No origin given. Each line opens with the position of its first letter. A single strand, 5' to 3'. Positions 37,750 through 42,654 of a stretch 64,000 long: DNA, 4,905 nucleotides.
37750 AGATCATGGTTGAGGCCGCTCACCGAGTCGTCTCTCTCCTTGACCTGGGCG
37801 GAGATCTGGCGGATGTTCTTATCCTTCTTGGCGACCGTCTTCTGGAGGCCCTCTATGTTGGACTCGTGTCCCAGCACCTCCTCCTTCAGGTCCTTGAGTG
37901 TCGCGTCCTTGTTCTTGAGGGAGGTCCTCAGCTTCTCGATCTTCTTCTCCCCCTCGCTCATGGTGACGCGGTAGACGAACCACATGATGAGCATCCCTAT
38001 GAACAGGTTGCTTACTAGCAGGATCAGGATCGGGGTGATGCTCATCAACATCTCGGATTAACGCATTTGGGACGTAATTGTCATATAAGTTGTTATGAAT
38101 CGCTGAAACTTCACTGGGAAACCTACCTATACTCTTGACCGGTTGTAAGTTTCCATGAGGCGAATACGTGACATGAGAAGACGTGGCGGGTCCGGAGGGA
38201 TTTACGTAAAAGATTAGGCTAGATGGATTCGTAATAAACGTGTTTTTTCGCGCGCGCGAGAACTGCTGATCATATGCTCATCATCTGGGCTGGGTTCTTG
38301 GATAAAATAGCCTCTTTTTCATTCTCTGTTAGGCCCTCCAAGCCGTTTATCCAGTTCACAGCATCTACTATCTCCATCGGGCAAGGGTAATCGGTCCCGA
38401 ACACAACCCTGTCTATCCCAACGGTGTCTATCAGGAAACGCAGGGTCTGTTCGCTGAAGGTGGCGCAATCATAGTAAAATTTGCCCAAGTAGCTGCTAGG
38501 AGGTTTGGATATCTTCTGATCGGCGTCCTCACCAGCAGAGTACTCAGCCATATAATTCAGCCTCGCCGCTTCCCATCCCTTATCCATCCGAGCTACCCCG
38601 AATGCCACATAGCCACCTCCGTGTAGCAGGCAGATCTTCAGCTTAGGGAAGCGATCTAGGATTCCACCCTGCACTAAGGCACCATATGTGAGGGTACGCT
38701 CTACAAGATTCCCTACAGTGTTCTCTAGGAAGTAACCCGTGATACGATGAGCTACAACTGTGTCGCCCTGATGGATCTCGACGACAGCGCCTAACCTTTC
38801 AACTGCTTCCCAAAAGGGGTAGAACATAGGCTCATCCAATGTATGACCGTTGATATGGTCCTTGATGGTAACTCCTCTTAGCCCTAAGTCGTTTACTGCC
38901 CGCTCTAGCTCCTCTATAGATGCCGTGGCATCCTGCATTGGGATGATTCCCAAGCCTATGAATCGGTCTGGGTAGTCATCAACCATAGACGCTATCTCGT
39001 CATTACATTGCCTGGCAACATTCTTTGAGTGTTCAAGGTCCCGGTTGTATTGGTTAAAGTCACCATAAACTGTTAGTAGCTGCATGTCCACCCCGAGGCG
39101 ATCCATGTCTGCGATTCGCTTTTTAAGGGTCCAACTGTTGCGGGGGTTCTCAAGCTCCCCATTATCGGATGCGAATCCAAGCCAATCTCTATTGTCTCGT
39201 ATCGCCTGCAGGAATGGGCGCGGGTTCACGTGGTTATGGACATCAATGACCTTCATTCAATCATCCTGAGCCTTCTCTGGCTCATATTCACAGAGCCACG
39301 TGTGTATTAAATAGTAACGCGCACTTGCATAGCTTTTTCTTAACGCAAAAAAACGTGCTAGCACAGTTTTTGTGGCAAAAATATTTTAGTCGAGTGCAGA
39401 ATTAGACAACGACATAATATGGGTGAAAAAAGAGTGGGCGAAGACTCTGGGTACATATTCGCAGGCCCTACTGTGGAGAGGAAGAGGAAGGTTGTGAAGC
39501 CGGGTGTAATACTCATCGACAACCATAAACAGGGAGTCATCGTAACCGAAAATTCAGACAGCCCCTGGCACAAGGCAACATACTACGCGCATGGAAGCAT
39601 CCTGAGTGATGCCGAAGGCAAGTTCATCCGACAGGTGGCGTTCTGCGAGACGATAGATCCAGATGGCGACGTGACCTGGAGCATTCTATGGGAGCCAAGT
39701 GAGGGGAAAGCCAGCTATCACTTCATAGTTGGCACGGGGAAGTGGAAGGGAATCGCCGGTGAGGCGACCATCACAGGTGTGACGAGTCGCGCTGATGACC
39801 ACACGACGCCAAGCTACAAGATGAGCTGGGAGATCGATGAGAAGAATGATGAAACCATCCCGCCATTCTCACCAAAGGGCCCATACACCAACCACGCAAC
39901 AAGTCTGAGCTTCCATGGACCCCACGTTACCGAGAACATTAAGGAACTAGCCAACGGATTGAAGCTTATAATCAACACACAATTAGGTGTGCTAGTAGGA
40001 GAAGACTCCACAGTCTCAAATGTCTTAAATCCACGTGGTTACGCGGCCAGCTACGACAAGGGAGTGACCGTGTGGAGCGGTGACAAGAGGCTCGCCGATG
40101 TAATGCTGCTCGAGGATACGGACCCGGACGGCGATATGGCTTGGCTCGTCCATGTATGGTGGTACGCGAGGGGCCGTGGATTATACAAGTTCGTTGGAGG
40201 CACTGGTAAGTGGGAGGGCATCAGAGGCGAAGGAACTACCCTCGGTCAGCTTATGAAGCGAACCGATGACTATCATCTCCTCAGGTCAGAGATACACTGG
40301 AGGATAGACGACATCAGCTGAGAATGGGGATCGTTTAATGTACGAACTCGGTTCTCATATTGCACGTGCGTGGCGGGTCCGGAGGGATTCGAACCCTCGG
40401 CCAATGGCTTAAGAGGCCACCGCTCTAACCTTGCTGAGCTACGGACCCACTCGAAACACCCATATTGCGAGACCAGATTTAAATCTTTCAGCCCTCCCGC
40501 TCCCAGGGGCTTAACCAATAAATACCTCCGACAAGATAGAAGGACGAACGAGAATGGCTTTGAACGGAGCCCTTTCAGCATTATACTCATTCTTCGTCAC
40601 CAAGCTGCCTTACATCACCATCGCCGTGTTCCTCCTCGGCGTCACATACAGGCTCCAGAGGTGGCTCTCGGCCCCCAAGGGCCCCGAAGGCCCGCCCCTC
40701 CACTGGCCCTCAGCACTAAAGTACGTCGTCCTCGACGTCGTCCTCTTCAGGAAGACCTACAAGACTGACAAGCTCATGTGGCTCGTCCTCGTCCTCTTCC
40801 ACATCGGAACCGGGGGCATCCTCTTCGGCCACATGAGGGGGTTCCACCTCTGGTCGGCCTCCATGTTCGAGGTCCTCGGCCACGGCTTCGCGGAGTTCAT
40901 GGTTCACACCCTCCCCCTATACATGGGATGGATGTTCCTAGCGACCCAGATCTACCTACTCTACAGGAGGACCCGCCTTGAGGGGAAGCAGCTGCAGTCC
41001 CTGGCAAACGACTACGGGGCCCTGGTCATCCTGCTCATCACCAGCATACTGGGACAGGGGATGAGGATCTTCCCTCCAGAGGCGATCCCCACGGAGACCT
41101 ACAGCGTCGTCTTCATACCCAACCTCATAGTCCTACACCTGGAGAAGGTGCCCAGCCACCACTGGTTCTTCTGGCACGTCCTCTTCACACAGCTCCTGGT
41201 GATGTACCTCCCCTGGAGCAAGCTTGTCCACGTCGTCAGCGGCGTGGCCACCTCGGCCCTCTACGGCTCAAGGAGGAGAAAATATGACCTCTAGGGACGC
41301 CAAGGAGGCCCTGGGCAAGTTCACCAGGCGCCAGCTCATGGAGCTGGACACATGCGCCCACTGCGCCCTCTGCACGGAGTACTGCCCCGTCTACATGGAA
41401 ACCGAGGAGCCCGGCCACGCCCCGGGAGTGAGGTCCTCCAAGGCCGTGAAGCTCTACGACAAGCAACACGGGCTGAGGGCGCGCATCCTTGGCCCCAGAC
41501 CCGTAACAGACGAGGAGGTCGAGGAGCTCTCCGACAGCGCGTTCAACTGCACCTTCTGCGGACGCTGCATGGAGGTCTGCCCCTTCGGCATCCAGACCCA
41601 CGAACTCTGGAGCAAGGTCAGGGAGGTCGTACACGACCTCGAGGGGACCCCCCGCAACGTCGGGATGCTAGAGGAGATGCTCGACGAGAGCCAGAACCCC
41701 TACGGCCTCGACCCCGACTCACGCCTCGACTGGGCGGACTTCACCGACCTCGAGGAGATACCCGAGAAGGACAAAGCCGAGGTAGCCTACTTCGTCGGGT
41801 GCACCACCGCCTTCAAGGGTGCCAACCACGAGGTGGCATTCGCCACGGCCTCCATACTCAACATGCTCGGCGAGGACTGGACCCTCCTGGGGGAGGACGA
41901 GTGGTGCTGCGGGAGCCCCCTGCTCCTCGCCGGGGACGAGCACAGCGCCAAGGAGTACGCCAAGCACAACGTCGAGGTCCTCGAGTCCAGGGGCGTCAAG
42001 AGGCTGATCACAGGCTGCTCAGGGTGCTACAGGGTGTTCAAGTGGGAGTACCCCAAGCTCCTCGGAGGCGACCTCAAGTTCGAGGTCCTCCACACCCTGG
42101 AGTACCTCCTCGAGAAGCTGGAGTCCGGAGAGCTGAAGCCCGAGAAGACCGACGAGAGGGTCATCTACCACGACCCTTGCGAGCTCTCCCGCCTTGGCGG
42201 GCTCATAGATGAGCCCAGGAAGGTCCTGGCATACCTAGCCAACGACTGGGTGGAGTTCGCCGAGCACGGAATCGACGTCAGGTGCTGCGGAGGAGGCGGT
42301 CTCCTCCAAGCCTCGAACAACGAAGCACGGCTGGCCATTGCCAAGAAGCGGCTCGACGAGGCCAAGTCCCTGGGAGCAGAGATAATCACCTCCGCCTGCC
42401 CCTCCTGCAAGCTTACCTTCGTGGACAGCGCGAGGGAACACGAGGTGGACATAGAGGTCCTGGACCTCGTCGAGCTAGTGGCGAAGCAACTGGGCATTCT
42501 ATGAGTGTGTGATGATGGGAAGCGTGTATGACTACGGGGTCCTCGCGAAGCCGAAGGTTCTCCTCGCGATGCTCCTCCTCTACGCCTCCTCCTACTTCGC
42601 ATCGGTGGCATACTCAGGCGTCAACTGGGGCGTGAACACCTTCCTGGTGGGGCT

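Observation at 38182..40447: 2.2-kb integrase-less islet bounded by a 21-nt direct repeat of the tRNA-Lys(CUU) 3' end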

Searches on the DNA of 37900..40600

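Call 99: search_rna_families(source=window, start=37900, end=40600, threshold=evalue, max_evalue=1)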
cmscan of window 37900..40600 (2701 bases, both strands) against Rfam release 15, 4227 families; matches with E-value up to 1: 3.
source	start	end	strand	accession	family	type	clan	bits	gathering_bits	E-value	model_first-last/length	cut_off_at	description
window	40374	40448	-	RF00005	tRNA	Gene; tRNA;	CL00001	72.5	29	2.7e-15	1-71/71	no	tRNA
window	40374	40412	+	RF04351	Plastid-psbl-rps4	Cis-reg;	-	25.9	68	0.016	1-53/53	no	Plastid-psbl-rps4 3UTR RNA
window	40373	40448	+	RF04354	Plastid-ycf2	Cis-reg;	-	22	65.7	0.23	1-75/75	no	Plastid-ycf2 5UTR RNA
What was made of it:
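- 40371..40448 (-): tRNA-Lys(CUU), the integration target. It is intact because the insertion regenerated its 3' end. Rfam RF00005 at 72.5 bits (call 99).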

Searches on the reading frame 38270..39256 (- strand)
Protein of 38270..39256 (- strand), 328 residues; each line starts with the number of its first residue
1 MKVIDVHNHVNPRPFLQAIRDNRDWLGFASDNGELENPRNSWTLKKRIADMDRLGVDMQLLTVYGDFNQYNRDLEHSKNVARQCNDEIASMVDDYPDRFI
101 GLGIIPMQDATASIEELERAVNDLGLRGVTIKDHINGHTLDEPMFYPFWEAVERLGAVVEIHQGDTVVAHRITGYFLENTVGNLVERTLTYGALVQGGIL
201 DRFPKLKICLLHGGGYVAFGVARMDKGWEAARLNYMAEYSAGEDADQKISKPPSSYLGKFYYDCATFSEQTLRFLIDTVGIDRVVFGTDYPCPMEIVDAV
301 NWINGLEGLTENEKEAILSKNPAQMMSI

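Call 6: search_protein_families(library=pfam, proteins=[window:38270-39256:-], max_evalue=0.01)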
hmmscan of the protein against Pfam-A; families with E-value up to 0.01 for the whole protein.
window:38270-39256:- (328 aa): 1 family
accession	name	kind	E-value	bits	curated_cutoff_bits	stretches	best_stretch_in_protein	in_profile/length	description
PF04909.20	Amidohydro_2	-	4.1e-44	151.9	26.4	1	4-325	1-286/289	Amidohydrolase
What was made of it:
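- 38270..39256 (-): Cargo gene 1: ACMSD-family amidohydrolase/decarboxylase, 328 aa. PF04909 E=4.1e-44 (call 6).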

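Call 20: find_encoding_contigs(protein=window:38270-39256:-, flank=10000, max_places=10)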
Protein window:38270-39256:- (328 aa): 8 contigs read that carry it; 5 places shown.
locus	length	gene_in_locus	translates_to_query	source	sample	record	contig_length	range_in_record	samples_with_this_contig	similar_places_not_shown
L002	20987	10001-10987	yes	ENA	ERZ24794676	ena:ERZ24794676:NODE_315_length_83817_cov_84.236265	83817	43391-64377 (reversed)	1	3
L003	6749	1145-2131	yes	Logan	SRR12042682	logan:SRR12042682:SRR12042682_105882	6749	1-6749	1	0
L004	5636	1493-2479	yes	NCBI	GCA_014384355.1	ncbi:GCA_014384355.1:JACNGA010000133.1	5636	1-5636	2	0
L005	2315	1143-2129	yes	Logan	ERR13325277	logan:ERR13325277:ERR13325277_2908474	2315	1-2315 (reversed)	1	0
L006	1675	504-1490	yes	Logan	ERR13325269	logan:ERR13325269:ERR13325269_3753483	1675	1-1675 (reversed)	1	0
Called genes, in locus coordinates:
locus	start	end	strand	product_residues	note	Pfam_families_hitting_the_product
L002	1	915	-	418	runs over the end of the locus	PF00330:Aconitase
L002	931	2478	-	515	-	PF00682:HMGL-like, PF22617:HCS_D2, PF08502:LeuA_dimer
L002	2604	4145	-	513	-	PF00682:HMGL-like, PF22617:HCS_D2, PF08502:LeuA_dimer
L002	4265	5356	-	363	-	PF21948:LplA-B_cat, PF10437:Lip_prot_lig_C (faint)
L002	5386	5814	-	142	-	PF01597:GCV_H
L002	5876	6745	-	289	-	PF01040:UbiA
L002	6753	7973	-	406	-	PF13187:Fer4_9 (faint), PF13183:Fer4_8, PF13237:Fer4_10 (faint), PF13534:Fer4_17, PF02754:CCG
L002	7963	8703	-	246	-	PF02665:Nitrate_red_gam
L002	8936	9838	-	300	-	-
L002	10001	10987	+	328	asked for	PF04909:Amidohydro_2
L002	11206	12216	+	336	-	PF24161:CCDC39 (weak)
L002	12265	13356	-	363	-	PF02653:BPD_transp_2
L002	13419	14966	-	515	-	PF02885:Glycos_trans_3N, PF00591:Glycos_transf_3, PF07831:PYNP_C (weak)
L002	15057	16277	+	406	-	PF02788:RuBisCO_large_N, PF00016:RuBisCO_large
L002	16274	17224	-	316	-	PF01008:IF-2B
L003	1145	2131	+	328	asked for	PF04909:Amidohydro_2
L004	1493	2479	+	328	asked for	PF04909:Amidohydro_2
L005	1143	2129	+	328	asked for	PF04909:Amidohydro_2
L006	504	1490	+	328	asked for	PF04909:Amidohydro_2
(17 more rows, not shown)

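Call 61: search_protein_families(library=ncbifam, proteins=[window:38270-39256:-], max_evalue=0.01)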
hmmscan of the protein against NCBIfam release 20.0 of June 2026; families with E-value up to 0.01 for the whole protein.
window:38270-39256:- (328 aa): 0 families

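Call 62: search_protein_families(library=phrogs, proteins=[window:38270-39256:-], max_evalue=0.01)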
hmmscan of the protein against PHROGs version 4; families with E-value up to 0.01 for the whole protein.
window:38270-39256:- (328 aa): 0 families

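Call 72: search_solved_structures(query=window:38270-39256:-, max_evalue=0.001)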
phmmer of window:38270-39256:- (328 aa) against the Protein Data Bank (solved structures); distinct sequences matched with E-value up to 0.001: 49.
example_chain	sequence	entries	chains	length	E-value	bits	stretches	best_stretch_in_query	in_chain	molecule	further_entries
4igm_A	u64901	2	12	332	2.5e-48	168.2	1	39-321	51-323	2-amino-3-carboxymuconate-6-semialdehyde decarboxylase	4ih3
4ofc_A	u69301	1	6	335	2.5e-48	168.2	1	39-321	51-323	2-amino-3-carboxymuconate-6-semialdehyde decarboxylase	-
4ign_A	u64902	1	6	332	2.6e-48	168.2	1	39-321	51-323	2-amino-3-carboxymuconate-6-semialdehyde decarboxylase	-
2wm1_A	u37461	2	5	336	2.6e-48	168.2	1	39-321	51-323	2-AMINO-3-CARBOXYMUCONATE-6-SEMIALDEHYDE DECARBOXYLASE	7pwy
4icm_A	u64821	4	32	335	1.1e-28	103.6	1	45-323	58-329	5-carboxyvanillate decarboxylase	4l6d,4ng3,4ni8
8yt2_A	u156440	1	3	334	4.5e-28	101.6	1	40-326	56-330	2-amino-3-carboxymuconate 6-semialdehyde decarboxylase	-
2hbv_A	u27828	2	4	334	8.5e-28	100.7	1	40-326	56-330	2-amino-3-carboxymuconate 6-semialdehyde decarboxylase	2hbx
4ifk_B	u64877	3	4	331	8.8e-28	100.7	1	40-326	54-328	2-amino-3-carboxymuconate 6-semialdehyde decarboxylase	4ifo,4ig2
6mgs_A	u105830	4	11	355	1.1e-27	100.4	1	40-326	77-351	2-amino-3-carboxymuconate 6-semialdehyde decarboxylase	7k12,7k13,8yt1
6mgt_A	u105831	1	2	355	1.5e-27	100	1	40-326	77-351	2-amino-3-carboxymuconate 6-semialdehyde decarboxylase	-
4inf_A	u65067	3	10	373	4.2e-27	98.5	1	45-314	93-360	METAL-DEPENDENT HYDROLASE | 5-Carboxyvanillate Decarboxylase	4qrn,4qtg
4era_A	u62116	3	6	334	5.8e-27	98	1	40-326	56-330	2-amino-3-carboxymuconate 6-semialdehyde decarboxylase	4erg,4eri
4ifk_A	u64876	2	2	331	5.9e-27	98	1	40-326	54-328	2-amino-3-carboxymuconate 6-semialdehyde decarboxylase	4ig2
4ifr_A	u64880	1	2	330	6.1e-27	97.9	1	40-326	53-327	2-amino-3-carboxymuconate 6-semialdehyde decarboxylase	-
4qs5_A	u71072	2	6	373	2.1e-26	96.2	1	45-313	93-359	Ligw2 Decarboxylase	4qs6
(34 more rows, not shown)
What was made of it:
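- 38270..39256 (-): PDB 4igm ACMSD E=2.5e-48 (call 72).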

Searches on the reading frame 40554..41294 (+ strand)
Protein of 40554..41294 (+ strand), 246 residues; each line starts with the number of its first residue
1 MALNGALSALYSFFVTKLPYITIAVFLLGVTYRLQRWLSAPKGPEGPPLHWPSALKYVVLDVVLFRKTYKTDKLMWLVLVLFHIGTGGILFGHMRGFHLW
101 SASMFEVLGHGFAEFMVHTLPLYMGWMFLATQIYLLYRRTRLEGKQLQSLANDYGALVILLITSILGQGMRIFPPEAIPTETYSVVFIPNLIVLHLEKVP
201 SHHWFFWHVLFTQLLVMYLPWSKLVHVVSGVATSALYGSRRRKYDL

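Call 6: search_protein_families(library=pfam, proteins=[window:40554-41294:+], max_evalue=0.01)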
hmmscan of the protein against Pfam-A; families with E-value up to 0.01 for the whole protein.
window:40554-41294:+ (246 aa): 1 family
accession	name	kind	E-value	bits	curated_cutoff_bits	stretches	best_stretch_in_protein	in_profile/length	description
PF02665.19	Nitrate_red_gam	-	1.7e-12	47.9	22.9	1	73-229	42-201/217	Nitrate reductase gamma subunit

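Call 25: find_related_loci(query=window:40554-41294:+, collection=genome_contigs, flank=10000)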
Query window:40554-41294:+ (246 aa) in genome_contigs; peptide patterns used: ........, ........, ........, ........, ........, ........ (x = any residue, [..] = any of these).
47 stretches matched a pattern; 2 encode a relative of the query (tblastn E <= 1e-3); 2 distinct loci.
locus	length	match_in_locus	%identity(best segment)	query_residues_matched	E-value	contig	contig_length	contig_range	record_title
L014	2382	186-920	97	2-246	8e-171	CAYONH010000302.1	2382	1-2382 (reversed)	MAG TPA_asm: uncultured Candidatus Bathyarchaeia archaeon isolate SRP068000_co4_41 genome assembly, contig: NODE_118620_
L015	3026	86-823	94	1-246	2e-158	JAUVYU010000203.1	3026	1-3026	MAG: Candidatus Bathyarchaeota archaeon isolate CSMAG_1250 CSMAG_1250_k141_643447_length_3026_cov_5.0000, whole genome s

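Call 33: find_encoding_contigs(protein=window:40554-41294:+, flank=6000, max_places=10)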
Protein window:40554-41294:+ (246 aa): 8 contigs read that carry it; 4 places shown.
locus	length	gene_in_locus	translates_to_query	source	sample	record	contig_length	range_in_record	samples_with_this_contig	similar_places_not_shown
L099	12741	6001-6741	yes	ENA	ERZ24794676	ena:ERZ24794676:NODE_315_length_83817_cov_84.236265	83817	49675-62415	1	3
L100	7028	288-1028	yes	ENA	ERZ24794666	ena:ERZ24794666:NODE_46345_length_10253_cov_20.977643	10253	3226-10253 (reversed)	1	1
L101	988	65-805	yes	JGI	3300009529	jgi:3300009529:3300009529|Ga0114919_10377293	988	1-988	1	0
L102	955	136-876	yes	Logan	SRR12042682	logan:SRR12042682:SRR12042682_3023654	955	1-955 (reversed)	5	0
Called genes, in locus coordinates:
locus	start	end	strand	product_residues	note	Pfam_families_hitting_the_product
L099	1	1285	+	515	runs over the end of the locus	PF02885:Glycos_trans_3N, PF00591:Glycos_transf_3, PF07831:PYNP_C (weak)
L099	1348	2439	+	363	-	PF02653:BPD_transp_2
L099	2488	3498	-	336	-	PF24161:CCDC39 (weak)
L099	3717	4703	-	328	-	PF04909:Amidohydro_2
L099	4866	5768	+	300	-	-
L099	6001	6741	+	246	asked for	PF02665:Nitrate_red_gam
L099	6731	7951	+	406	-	PF13187:Fer4_9 (faint), PF13183:Fer4_8, PF13237:Fer4_10 (faint), PF13534:Fer4_17, PF02754:CCG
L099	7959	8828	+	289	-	PF01040:UbiA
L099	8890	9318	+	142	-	PF01597:GCV_H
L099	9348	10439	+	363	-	PF21948:LplA-B_cat, PF10437:Lip_prot_lig_C (faint)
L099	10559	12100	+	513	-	PF00682:HMGL-like, PF22617:HCS_D2, PF08502:LeuA_dimer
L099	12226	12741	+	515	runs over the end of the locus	PF00682:HMGL-like, PF22617:HCS_D2, PF08502:LeuA_dimer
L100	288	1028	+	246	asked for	PF02665:Nitrate_red_gam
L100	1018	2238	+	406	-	PF13187:Fer4_9 (faint), PF13183:Fer4_8, PF13237:Fer4_10 (faint), PF13534:Fer4_17, PF02754:CCG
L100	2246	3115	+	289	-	PF01040:UbiA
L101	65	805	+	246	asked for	PF02665:Nitrate_red_gam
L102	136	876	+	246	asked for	PF02665:Nitrate_red_gam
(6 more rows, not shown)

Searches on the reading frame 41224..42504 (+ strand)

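Call 6: search_protein_families(library=pfam, proteins=[window:41224-42504:+], max_evalue=0.01)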
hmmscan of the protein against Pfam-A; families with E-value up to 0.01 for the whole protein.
window:41224-42504:+ (426 aa): 12 families
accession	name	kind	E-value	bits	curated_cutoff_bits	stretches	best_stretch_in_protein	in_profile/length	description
PF02754.22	CCG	-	1e-30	106.1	20.6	2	187-272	1-84/85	Cysteine-rich domain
PF13183.11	Fer4_8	-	3.6e-12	47.1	27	1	40-123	1-68/68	4Fe-4S dicluster domain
PF13534.11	Fer4_17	-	9.7e-08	32.9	22.2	1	44-123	2-60/61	4Fe-4S dicluster domain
PF12838.12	Fer4_7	-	5.6e-07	30.4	27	1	100-123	29-52/52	4Fe-4S dicluster domain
PF13237.11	Fer4_10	-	6.7e-07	29.6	25.5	2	40-120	5-53/53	4Fe-4S dicluster domain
PF13746.11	Fer4_18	-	2.3e-06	28.2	27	0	77-124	28-76/114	4Fe-4S dicluster domain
PF13187.11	Fer4_9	-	5.1e-05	23.7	27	1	44-122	2-50/52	4Fe-4S dicluster domain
PF00037.32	Fer4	-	6e-05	23.1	21.1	1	109-123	8-22/24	4Fe-4S binding domain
PF14697.11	Fer4_21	-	0.00017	22.1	35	0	39-56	36-53/59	4Fe-4S dicluster domain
PF13484.11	Fer4_16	-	0.0008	20.6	30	0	44-121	2-65/66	4Fe-4S double cluster binding domain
PF12798.12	Fer4_3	-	0.00086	20.4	27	1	109-123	1-15/15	4Fe-4S binding domain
PF12797.12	Fer4_2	-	0.0056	17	24.5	1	37-56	3-22/22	4Fe-4S binding domain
